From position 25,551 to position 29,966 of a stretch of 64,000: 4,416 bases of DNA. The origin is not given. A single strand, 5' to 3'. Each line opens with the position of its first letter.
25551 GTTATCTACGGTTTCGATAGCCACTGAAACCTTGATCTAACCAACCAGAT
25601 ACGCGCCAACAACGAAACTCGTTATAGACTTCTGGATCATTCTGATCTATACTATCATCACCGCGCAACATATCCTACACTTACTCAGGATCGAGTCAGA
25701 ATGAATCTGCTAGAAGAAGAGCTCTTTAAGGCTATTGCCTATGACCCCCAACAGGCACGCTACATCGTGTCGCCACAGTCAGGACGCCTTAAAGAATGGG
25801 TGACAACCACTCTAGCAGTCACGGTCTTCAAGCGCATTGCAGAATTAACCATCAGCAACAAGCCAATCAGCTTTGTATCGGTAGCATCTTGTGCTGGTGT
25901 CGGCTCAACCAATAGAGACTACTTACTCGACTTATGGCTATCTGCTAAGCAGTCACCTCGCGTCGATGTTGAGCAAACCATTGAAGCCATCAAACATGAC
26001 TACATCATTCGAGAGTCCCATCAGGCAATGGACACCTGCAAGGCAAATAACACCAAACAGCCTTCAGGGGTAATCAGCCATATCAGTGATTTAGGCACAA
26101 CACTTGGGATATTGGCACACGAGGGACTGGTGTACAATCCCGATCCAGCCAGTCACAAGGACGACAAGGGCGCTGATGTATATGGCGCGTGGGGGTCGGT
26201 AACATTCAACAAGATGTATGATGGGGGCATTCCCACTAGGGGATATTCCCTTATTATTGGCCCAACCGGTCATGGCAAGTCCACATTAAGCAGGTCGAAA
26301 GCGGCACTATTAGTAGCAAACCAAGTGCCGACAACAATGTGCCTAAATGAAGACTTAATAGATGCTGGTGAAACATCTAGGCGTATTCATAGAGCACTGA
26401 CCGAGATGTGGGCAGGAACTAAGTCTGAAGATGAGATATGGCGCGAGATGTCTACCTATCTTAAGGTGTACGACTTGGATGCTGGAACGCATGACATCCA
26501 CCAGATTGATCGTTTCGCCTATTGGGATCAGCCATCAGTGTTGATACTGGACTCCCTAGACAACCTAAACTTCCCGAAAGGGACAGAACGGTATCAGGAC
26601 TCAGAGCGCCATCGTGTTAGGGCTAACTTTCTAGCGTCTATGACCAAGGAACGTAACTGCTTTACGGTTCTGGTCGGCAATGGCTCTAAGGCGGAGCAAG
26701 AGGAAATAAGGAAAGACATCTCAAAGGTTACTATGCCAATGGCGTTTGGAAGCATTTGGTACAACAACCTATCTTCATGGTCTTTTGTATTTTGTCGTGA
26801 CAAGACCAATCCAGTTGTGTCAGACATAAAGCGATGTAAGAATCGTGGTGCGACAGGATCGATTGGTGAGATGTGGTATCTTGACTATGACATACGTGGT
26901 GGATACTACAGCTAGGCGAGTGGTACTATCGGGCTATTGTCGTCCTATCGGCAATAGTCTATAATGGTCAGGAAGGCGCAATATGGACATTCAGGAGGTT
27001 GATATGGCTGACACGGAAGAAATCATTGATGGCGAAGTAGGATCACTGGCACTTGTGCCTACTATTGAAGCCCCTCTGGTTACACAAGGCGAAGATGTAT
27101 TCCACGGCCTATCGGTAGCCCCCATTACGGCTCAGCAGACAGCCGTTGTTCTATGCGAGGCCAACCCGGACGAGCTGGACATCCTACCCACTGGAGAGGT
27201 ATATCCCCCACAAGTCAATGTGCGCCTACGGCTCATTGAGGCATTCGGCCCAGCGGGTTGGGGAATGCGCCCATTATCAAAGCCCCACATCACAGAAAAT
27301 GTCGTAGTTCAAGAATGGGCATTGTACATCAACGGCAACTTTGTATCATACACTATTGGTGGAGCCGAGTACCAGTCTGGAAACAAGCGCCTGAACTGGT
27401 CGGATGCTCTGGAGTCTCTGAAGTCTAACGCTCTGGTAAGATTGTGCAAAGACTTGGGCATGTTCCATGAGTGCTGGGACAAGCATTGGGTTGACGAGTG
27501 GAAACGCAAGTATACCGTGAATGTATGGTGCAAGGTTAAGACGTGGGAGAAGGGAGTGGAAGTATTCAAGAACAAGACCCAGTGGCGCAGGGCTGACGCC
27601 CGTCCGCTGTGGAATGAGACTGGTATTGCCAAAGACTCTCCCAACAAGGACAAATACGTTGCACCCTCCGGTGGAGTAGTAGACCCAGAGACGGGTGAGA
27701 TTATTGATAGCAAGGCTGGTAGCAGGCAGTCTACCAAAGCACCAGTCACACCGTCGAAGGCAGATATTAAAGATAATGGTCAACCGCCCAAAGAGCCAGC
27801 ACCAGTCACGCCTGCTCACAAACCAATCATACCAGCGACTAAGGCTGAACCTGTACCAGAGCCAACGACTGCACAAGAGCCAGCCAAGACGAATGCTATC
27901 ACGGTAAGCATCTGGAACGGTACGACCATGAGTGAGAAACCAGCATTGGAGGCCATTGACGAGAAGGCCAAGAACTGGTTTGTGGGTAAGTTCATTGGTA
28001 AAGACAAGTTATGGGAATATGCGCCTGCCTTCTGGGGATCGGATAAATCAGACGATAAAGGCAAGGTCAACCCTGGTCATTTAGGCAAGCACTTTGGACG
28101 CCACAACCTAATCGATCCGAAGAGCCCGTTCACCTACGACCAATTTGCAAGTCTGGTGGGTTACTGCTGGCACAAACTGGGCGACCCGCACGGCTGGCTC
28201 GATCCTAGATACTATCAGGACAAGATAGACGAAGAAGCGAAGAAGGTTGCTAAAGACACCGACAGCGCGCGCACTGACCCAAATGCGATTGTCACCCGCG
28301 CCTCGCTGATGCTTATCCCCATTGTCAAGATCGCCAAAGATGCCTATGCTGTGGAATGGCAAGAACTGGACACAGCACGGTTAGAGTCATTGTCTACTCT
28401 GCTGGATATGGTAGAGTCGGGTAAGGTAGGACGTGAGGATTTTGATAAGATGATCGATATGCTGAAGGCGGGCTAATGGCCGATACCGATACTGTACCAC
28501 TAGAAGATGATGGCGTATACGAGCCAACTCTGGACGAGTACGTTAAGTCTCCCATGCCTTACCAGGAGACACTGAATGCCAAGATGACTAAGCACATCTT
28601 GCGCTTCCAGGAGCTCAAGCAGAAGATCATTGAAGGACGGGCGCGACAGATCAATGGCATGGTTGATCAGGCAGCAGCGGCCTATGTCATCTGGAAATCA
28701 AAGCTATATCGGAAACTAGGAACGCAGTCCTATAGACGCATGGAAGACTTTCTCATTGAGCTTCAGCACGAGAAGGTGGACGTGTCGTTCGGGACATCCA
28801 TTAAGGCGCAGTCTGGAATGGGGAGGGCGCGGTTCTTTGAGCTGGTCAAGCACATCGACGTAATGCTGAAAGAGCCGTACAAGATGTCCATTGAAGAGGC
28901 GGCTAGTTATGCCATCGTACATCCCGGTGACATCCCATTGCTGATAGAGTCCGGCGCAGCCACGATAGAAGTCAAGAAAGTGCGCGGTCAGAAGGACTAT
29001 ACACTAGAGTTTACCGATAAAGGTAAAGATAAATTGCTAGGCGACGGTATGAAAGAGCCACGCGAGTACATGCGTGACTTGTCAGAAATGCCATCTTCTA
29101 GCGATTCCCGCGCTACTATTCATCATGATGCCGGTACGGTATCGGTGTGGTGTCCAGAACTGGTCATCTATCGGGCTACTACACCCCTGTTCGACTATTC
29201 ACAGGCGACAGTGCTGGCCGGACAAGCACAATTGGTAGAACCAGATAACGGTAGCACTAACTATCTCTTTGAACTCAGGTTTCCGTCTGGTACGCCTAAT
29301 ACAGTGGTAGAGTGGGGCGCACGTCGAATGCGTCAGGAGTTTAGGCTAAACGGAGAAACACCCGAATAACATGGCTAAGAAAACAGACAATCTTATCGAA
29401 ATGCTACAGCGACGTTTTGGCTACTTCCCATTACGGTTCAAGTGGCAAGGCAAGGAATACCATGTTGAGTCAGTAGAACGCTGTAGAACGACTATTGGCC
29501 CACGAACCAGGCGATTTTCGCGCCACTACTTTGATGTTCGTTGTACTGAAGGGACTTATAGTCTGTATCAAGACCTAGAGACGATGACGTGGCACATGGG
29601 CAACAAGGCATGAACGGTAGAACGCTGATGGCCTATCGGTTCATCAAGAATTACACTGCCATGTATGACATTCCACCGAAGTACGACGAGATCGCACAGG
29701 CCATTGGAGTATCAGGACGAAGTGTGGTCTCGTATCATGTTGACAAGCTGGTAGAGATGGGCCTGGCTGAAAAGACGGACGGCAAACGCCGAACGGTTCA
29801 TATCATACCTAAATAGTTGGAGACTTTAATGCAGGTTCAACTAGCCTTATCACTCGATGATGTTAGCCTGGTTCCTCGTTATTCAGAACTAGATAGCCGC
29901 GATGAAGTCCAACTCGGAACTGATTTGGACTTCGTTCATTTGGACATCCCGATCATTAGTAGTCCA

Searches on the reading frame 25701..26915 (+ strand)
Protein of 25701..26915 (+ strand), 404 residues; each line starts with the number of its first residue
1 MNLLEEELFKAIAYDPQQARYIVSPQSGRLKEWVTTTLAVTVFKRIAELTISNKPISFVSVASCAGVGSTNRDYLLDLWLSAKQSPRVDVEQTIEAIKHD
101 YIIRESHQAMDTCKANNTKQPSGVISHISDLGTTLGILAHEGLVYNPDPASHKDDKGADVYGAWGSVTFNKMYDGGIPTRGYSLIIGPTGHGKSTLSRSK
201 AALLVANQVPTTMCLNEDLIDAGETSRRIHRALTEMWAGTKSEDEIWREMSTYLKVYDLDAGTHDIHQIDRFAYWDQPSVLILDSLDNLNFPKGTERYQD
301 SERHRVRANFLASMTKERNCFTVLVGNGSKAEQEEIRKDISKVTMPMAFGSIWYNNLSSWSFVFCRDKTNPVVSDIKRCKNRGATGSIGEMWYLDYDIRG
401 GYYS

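Call 16: search_protein_families(library=phrogs, proteins=[window:25701-26915:+], max_evalue=0.00001)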
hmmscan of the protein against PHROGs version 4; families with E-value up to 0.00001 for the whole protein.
window:25701-26915:+ (404 aa): 2 families
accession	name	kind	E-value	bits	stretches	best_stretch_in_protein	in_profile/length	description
phrog_239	-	DNA, RNA and nucleotide metabolism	4.3e-09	36.9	1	164-399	343-592/801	DNA primase/helicase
phrog_19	-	DNA, RNA and nucleotide metabolism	3.2e-08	33.9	1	41-324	197-501/621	DnaB-like replicative helicase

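Call 60: search_protein_families(library=ncbifam, proteins=[window:25701-26915:+], max_evalue=0.001)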
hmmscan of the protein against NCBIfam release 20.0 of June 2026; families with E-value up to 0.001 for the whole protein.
window:25701-26915:+ (404 aa): 0 families

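Call 63: find_homologous_proteins(query=window:25701-26915:+, max_evalue=0.00001)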
Query window:25701-26915:+ (404 aa): 5 proteins with E <= 0.00001 among 3664 candidates.
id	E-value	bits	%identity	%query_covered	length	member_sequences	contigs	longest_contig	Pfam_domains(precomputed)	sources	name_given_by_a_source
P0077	3.8e-276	933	100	100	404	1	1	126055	-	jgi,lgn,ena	-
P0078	8.4e-144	497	52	100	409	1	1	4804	PF13481.13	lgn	-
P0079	7.3e-129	448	49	100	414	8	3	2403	-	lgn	-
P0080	1.1e-111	392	45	100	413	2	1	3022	-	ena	-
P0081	3.4e-87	311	38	100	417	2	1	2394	-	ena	-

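Call 64: find_encoding_contigs(protein=P0078, flank=10000, max_places=2)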
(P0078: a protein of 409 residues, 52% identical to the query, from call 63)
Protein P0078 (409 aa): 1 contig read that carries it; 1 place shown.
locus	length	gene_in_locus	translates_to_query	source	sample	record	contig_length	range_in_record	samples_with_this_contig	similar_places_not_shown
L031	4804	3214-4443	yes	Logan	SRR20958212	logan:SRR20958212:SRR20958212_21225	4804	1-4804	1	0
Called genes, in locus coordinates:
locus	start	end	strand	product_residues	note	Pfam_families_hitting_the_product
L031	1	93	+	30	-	?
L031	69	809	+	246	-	-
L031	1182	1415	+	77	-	-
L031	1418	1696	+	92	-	-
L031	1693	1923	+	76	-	-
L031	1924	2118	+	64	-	-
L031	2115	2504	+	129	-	-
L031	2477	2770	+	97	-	PF24043:DUF7352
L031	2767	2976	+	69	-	-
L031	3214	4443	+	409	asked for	PF13481:AAA_25 (faint)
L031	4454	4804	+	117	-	?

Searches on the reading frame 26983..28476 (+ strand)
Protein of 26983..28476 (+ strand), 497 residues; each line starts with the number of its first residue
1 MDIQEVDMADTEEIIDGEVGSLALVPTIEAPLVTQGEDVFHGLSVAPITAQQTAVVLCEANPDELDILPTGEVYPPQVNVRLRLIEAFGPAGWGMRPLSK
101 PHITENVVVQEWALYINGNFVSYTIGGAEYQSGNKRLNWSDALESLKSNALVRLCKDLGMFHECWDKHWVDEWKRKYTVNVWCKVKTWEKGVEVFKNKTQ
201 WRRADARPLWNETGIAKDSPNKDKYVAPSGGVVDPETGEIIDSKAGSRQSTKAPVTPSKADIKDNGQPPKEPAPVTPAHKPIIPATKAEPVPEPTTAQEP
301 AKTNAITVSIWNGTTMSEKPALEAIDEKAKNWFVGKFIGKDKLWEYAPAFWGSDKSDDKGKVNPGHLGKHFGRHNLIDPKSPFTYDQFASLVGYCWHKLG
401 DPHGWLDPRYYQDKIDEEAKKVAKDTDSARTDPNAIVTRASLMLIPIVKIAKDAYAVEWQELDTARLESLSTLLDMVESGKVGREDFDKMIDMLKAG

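Call 16: search_protein_families(library=phrogs, proteins=[window:26983-28476:+], max_evalue=0.00001)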
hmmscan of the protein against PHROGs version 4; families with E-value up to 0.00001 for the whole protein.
window:26983-28476:+ (497 aa): 0 families

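Call 21: search_dna_similar(query=window:26983-28476:+, collection=phages, mode=protein, max_rows=15)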
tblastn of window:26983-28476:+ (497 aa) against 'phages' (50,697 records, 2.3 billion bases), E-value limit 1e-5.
No match.

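Call 37: find_homologous_proteins(query=window:26983-28476:+, max_evalue=0.00001)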
Query window:26983-28476:+ (497 aa): 30 proteins with E <= 0.00001 among 6450 candidates.
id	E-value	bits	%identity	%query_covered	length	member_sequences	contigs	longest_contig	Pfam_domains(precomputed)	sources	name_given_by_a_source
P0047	0.0e+0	1159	100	100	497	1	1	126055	PF06420.18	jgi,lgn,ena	-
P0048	2.3e-111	391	44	98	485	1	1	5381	PF06420.18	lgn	-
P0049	5.2e-62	228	35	90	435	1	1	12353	PF06420.18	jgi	jgi:hypothetical protein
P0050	3.2e-60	222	48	44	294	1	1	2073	PF06420.18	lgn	-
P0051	1.1e-59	221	43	57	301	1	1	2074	PF06420.18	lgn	-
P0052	1.6e-58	217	50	38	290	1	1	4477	PF06420.18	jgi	jgi:hypothetical protein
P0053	1.6e-56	210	42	48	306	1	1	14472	PF06420.18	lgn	-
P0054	3.7e-55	206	51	38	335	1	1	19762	PF06420.18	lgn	-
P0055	3.5e-52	196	48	38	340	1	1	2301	PF06420.18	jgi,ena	-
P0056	6.5e-52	195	46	41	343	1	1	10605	PF06420.18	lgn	-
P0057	5.2e-49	185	31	92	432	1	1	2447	PF06420.18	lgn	-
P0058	9.2e-48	181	44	43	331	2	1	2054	PF06420.18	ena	-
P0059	1.3e-43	167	41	46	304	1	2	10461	PF06420.18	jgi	jgi:hypothetical protein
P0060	2.1e-43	167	41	49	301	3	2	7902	PF06420.18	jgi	jgi:hypothetical protein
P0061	5.7e-43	165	40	41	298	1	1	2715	PF06420.18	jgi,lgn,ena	-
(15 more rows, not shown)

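Call 40: find_encoding_contigs(protein=P0047, flank=10000, max_places=2)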
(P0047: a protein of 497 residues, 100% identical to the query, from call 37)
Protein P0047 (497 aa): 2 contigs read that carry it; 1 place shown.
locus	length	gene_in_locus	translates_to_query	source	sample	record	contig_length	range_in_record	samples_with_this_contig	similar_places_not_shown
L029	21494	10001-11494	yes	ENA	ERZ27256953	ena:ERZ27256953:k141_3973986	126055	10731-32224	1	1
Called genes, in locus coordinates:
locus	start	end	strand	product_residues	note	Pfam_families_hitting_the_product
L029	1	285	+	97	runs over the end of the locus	-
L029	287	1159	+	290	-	PF00226:DnaJ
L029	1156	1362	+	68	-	-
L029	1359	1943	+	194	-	PF13519:VWA_2 (faint)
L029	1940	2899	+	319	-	PF03781:FGE-sulfatase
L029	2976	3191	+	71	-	-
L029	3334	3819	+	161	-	-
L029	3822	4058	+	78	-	-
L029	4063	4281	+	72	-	-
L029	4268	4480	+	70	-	-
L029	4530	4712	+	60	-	-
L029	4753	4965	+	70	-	-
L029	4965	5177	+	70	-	-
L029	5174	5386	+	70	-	-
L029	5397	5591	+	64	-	-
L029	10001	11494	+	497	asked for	PF06420:Mgm101p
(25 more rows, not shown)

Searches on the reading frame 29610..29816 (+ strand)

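Call 50: search_protein_families(library=pfam, proteins=[window:29610-29816:+], max_evalue=0.1)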
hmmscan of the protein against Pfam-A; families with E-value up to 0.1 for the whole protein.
window:29610-29816:+ (68 aa): 11 families
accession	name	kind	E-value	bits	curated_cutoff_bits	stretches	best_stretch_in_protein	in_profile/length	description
PF01726.22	LexA_DNA_bind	-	2.3e-05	24.5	23.7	1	10-62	13-65/65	LexA DNA binding domain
PF12840.13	HTH_20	-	0.00062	20.1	27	1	27-54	23-49/51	Helix-turn-helix domain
PF13463.12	HTH_27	-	0.0021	18.7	22.2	1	20-65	16-62/68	Winged helix DNA-binding domain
PF01022.26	HTH_5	-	0.0023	18.2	22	1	27-55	20-47/47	Bacterial regulatory protein, arsR family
PF12802.13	MarR_2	-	0.0029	18.2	27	1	27-57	25-54/61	MarR family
PF13412.12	HTH_24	-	0.0075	16.3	21.9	1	26-52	21-46/48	Winged helix-turn-helix DNA-binding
PF24038.1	DUF7347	-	0.0097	16.6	27.6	1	21-58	26-63/77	Domain of unknown function (DUF7347)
PF01978.25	TrmB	-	0.011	16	25.6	1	24-67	24-66/68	Sugar-specific transcriptional regulator TrmB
PF13545.12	HTH_Crp_2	-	0.02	15.3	27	1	18-65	18-61/70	Crp-like helix-turn-helix domain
PF13730.12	HTH_36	-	0.031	14.5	25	1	23-52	26-54/55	Helix-turn-helix domain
PF01325.25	Fe_dep_repress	-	0.047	14.3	26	1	23-54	23-53/60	Iron dependent repressor, N-terminal DNA binding domain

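Call 60: search_protein_families(library=ncbifam, proteins=[window:29610-29816:+], max_evalue=0.001)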
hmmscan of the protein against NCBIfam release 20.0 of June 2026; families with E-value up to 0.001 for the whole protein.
window:29610-29816:+ (68 aa): 1 family
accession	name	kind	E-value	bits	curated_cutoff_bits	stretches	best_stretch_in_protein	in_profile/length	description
TIGR00498.1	lexA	equivalog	2.4e-06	27.3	110.95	1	9-66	12-69/203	transcriptional repressor LexA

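Call 72: search_protein_families(library=phrogs, proteins=[window:29610-29816:+], max_evalue=0.01)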
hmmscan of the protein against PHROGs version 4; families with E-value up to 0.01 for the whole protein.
window:29610-29816:+ (68 aa): 2 families
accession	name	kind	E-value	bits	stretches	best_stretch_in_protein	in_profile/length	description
phrog_3502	-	unknown function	5.1e-10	40.5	1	6-67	54-115/131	-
phrog_8540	-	DNA, RNA and nucleotide metabolism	0.0053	18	1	23-59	38-73/196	replication initiation O-like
